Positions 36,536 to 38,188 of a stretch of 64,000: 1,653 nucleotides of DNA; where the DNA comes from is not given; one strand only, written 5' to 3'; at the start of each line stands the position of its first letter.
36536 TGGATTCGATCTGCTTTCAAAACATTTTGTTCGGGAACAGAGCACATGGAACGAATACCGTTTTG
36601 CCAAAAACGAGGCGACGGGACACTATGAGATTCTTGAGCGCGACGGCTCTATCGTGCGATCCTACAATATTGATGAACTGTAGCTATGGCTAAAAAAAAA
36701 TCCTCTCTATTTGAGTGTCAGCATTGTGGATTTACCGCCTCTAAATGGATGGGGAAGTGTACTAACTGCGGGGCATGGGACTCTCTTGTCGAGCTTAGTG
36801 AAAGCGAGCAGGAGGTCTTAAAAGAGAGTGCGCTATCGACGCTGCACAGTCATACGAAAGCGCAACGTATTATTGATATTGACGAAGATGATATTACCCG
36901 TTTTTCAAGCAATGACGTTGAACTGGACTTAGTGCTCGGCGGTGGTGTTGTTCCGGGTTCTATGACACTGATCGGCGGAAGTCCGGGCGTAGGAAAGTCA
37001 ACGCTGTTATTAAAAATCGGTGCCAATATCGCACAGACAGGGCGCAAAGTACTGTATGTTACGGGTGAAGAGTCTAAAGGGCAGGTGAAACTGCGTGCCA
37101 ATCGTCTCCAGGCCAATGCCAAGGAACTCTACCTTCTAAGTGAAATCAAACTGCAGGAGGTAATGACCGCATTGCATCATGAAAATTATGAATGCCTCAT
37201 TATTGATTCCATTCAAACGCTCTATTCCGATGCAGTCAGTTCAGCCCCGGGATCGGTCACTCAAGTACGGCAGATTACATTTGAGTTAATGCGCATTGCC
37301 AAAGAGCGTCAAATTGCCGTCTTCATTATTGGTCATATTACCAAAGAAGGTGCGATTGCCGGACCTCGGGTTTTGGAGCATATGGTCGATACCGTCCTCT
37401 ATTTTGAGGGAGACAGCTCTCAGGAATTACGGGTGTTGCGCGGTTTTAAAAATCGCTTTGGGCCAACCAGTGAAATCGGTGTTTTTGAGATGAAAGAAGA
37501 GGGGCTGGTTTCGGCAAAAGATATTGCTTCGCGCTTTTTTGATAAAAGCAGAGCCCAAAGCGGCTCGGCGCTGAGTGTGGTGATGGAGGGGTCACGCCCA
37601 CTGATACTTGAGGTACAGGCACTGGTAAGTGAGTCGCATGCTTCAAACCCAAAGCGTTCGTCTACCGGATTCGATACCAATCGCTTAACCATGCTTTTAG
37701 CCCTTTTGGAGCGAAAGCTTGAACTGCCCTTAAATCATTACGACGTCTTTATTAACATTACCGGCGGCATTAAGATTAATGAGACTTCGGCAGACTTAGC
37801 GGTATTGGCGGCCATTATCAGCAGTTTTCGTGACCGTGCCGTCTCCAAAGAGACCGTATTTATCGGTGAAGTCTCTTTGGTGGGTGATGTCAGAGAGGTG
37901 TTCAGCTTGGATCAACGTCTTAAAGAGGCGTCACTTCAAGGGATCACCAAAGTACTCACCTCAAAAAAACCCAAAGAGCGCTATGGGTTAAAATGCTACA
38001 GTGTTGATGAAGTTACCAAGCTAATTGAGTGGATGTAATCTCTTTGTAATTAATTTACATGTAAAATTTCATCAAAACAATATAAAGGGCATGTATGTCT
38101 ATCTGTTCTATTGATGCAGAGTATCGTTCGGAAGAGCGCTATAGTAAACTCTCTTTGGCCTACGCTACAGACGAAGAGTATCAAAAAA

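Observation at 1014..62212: Highly iterated palindrome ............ (core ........), at USS/HIP1-like density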

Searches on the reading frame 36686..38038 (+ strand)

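Call 8: search_protein_families(library=ncbifam, proteins=[window:36686-38038:+])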
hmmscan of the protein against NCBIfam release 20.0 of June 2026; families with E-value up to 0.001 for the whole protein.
window:36686-38038:+ (450 aa): 29 families (the best 25 are shown)
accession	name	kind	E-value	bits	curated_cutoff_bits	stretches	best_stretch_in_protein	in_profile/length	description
TIGR00416.1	sms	equivalog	9.2e-184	611.4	403.05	1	1-446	1-453/454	DNA repair protein RadA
TIGR02902.1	spore_lonB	equivalog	5e-14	51.8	723.3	1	334-428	409-503/531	ATP-dependent protease LonB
TIGR02237.1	recomb_radB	equivalog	1.9e-12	47.5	172.4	1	80-273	1-208/210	DNA repair and recombination protein RadB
NF006799.0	PRK09302.1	equivalog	1.4e-11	43.7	408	1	72-296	254-487/515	circadian clock protein KaiC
TIGR03881.1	KaiC_arch_4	hypoth_equivalog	1.1e-10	41.6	247.8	1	78-149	8-79/231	KaiC domain-containing protein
TIGR02903.1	spore_lon_C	equivalog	3.4e-10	39.1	678.8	1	348-447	507-611/615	Lon family ATP-dependent protease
TIGR03600.1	phage_DnaB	exception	1.7e-07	30.6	498.65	1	79-218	183-314/421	phage replicative helicase, DnaB family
NF004723.0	PRK06067.1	subfamily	4.4e-07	29.6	194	1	70-167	13-110/243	flagellar accessory protein FlaH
NF004629.0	PRK05973.1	equivalog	7.2e-07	28.5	156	1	88-219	61-193/237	DNA helicase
TIGR00665.1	DnaB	equivalog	9.1e-07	28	385.25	1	35-139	140-244/435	replicative DNA helicase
TIGR03877.1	thermo_KaiC_1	hypoth_equivalog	2.4e-06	27.2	307.25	0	79-142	10-73/238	KaiC domain-containing protein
TIGR00764.1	lon_rel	equivalog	3.3e-06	26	516.6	1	338-428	471-562/608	ATP-dependent protease LonB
NF006861.0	PRK09361.1-1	equivalog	6.8e-06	25.8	278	1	79-180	11-126/235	DNA repair and recombination protein RadB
NF052589.1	ArlH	equivalog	3.3e-05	23.7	215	0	79-130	8-59/229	archaellum protein ArlH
TIGR02655.1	circ_KaiC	equivalog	4.2e-05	22.4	546.25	0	71-138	243-310/484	circadian clock protein KaiC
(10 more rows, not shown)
